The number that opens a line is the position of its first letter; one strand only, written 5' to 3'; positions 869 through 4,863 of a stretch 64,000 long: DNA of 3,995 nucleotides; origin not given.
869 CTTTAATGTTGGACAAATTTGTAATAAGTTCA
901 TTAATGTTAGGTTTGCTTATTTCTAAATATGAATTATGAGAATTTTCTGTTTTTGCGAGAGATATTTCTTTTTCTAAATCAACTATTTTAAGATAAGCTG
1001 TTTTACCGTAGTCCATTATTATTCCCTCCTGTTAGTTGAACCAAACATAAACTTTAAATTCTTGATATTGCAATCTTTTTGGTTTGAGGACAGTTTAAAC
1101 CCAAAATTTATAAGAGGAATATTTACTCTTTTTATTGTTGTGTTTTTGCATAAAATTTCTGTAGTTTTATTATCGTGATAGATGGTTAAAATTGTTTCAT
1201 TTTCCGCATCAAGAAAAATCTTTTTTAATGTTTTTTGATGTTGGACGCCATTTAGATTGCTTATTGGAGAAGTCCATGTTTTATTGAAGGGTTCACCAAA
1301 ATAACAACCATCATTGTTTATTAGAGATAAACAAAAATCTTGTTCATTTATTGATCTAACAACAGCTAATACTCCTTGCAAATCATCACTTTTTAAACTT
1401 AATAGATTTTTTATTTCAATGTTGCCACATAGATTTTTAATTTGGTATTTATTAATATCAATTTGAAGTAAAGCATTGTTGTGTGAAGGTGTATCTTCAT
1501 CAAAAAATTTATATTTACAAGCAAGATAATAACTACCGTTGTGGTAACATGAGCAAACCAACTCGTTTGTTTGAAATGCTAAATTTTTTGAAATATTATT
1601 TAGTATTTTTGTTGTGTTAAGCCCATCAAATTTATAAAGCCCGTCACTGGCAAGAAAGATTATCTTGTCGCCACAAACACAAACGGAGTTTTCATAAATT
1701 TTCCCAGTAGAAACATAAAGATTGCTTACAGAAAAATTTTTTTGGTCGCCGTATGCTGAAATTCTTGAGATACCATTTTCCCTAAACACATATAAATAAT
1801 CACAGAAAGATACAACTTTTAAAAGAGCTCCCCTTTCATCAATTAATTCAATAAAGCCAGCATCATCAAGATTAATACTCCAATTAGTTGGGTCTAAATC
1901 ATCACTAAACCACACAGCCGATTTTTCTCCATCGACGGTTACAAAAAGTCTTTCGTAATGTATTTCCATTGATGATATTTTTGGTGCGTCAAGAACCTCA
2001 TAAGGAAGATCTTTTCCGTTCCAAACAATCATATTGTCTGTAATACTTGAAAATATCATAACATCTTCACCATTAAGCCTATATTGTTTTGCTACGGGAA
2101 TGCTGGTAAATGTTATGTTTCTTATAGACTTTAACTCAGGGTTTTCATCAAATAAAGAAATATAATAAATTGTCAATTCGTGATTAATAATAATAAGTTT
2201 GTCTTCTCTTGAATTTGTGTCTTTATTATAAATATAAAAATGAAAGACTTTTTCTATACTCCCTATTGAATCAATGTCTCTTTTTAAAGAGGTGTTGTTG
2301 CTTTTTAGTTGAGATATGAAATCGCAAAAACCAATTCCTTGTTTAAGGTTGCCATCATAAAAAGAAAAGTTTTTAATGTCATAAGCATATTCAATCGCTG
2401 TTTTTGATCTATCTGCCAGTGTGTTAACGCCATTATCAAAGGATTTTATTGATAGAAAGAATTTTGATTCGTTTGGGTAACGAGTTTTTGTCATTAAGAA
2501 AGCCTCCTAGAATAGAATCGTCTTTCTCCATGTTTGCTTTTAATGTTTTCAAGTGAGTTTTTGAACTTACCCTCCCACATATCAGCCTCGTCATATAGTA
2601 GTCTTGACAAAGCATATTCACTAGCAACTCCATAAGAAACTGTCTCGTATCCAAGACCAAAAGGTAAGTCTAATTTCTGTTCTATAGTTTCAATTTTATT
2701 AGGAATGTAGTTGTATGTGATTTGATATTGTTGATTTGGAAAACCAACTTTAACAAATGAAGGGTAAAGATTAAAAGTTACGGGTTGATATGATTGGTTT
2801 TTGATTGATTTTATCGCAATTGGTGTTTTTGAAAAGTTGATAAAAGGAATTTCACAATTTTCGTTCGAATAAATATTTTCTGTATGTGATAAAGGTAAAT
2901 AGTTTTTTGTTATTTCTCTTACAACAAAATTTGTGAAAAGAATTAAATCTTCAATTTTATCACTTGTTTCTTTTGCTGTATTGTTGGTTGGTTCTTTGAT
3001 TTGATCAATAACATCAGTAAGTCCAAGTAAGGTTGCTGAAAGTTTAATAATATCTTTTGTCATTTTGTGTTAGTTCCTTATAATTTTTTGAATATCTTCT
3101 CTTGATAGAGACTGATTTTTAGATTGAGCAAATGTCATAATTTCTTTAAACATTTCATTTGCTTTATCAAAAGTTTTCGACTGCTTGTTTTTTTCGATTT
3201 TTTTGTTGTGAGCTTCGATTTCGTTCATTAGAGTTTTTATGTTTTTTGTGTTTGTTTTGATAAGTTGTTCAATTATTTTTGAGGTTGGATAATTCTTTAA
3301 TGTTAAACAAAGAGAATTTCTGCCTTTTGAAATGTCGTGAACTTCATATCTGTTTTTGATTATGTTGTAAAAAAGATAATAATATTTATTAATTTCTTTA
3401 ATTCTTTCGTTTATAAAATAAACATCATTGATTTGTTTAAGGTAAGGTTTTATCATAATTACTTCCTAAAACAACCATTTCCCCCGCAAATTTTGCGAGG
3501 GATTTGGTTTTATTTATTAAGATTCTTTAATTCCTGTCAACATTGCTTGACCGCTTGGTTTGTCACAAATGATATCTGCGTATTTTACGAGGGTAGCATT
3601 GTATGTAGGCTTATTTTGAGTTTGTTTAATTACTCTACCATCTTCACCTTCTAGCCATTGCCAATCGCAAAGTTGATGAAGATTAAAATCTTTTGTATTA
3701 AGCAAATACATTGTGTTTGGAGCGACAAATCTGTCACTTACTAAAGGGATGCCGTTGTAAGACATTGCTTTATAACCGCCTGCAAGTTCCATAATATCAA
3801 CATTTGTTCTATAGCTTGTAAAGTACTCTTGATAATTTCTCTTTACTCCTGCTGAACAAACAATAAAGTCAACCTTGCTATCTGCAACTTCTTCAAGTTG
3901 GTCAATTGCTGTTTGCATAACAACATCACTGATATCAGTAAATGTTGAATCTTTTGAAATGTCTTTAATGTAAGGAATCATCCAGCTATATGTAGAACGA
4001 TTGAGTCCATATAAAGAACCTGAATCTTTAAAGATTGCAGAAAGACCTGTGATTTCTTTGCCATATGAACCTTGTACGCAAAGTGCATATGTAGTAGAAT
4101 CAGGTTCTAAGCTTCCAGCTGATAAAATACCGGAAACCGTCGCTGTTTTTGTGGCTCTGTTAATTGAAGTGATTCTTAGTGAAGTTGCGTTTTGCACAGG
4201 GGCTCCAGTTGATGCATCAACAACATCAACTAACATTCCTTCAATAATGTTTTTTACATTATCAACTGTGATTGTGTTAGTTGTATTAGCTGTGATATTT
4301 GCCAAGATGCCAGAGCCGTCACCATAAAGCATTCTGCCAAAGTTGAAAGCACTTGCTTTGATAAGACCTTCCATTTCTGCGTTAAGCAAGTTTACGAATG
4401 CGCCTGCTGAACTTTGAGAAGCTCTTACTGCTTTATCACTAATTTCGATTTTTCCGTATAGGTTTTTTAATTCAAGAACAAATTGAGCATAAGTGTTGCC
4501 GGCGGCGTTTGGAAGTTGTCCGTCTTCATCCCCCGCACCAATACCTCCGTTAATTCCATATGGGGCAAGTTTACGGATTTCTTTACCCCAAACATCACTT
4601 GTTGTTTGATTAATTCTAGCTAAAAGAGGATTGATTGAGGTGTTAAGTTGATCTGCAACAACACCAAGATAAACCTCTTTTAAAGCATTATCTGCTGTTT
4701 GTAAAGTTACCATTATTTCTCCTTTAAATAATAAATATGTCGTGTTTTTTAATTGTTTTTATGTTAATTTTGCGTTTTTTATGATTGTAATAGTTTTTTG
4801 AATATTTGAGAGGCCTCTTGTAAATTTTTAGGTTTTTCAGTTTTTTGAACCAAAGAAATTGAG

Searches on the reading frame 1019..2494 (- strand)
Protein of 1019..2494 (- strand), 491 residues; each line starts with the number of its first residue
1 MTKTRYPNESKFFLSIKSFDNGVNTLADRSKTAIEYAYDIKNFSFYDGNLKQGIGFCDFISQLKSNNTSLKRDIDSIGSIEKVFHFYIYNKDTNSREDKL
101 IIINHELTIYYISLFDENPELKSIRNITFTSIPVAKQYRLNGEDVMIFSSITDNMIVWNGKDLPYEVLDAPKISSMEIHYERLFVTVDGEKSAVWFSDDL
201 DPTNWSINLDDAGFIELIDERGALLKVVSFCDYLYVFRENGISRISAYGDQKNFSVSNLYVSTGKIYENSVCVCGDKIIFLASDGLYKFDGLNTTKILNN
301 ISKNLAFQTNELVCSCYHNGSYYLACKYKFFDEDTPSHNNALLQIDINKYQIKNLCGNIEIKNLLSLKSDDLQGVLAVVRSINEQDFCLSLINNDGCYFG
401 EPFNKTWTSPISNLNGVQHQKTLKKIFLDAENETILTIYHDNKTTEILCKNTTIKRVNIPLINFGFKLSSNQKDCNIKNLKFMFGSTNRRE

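Call 9: search_protein_families(library=phrogs, proteins=[window:1019-2494:-], max_evalue=0.001)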
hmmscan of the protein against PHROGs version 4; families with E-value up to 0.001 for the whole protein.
window:1019-2494:- (491 aa): 1 family
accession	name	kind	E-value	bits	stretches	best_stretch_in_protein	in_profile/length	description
phrog_3287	-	head and packaging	9.5e-13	48.8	1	147-307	118-294/524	virion structural protein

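Call 12: search_protein_families(library=pfam, proteins=[window:1019-2494:-], max_evalue=0.001)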
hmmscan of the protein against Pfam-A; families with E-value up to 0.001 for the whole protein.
window:1019-2494:- (491 aa): 0 families

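Call 27: find_encoding_contigs(protein=window:1019-2494:-, flank=10000, max_places=3)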
Protein window:1019-2494:- (491 aa): 8 contigs read that carry it; 3 places shown.
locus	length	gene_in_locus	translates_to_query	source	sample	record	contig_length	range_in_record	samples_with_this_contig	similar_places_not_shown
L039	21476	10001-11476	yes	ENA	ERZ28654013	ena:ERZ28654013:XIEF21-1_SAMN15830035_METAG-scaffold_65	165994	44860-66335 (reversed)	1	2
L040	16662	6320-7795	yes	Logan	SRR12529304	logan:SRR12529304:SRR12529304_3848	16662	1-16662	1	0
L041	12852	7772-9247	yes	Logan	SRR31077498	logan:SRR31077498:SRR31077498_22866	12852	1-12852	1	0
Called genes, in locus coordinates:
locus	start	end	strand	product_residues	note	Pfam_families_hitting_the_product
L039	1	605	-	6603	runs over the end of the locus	-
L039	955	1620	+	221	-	PF08281:Sigma70_r4_2 (weak)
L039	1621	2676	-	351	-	-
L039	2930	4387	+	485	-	PF03237:Terminase_6N, PF17289:Terminase_6C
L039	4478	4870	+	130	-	-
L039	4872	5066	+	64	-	-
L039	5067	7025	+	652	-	PF16510:P22_portal, PF23899:SU10_portal (faint)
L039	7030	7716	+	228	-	-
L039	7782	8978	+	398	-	-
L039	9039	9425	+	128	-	-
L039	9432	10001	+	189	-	-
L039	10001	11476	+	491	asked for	-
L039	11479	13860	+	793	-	-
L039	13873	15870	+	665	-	-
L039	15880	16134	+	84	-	-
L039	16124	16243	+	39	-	-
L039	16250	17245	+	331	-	PF25588:DUF7934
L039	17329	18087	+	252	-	-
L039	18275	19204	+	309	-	-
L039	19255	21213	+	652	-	PF00753:Lactamase_B, PF23023:Anti-Pycsar_Apyc1 (faint), PF12706:Lactamase_B_2, PF22505:RNase_J_b_CASP, PF07521:RMMBL, PF17770:RNase_J_C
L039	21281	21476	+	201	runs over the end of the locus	PF01596:Methyltransf_3, PF13578:Methyltransf_24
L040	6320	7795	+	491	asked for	-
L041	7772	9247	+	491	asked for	-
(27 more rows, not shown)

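Call 90: search_protein_families(library=phrogs, proteins=[L039:4478-4870:+, L039:4872-5066:+, L039:9039-9425:+, L039:11479-13860:+, L039:13873-15870:+, L039:15880-16134:+, L039:16250-17245:+, L039:17329-18087:+, L039:18275-19204:+], max_evalue=0.01)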
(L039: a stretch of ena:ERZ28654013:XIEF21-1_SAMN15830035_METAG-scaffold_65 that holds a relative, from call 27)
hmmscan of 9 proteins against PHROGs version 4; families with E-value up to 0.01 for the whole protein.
L039:4478-4870:+ (130 aa): 0 families

L039:4872-5066:+ (64 aa): 0 families

L039:9039-9425:+ (128 aa): 0 families

L039:11479-13860:+ (793 aa): 2 families
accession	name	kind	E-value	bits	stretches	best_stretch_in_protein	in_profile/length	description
phrog_5302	-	tail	3.7e-35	122.5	1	363-663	118-415/548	tail protein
phrog_13914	-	unknown function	2.6e-27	96.8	1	458-685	106-327/448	-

L039:13873-15870:+ (665 aa): 2 families
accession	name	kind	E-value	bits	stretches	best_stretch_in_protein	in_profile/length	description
phrog_4176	-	tail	2.2e-08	35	1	12-152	26-171/309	tail fiber protein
phrog_19142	-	unknown function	0.0057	17.1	0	239-391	40-188/251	-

L039:15880-16134:+ (84 aa): 0 families

L039:16250-17245:+ (331 aa): 0 families

L039:17329-18087:+ (252 aa): 3 families
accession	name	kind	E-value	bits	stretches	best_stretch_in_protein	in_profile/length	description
phrog_297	-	lysis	1.2e-07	32.7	1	3-113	11-122/176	holin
phrog_962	-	lysis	0.0072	17.4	1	3-130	6-136/152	holin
phrog_10091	-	lysis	0.0079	17.2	1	5-68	7-71/143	holin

L039:18275-19204:+ (309 aa): 0 families

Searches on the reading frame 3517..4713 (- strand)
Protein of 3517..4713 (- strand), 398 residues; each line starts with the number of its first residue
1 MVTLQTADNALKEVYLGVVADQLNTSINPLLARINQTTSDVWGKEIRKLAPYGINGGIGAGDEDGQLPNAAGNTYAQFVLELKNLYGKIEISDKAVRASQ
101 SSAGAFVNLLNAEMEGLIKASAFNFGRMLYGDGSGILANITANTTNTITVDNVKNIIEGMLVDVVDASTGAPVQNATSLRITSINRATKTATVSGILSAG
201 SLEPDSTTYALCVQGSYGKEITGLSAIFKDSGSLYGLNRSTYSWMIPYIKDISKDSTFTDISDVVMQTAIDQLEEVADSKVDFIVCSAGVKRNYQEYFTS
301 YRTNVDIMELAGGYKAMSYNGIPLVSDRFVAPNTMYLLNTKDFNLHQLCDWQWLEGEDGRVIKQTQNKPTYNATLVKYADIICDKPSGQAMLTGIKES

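Call 9: search_protein_families(library=phrogs, proteins=[window:3517-4713:-], max_evalue=0.001)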
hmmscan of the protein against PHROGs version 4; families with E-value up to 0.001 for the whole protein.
window:3517-4713:- (398 aa): 2 families
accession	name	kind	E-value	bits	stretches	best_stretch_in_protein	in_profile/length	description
phrog_14242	-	head and packaging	4e-65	221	1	3-397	4-390/396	major head protein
phrog_9953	-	head and packaging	2.8e-16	60.8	1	217-394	143-328/329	major head protein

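Call 12: search_protein_families(library=pfam, proteins=[window:3517-4713:-], max_evalue=0.001)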
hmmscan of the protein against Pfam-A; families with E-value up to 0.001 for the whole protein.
window:3517-4713:- (398 aa): 0 families
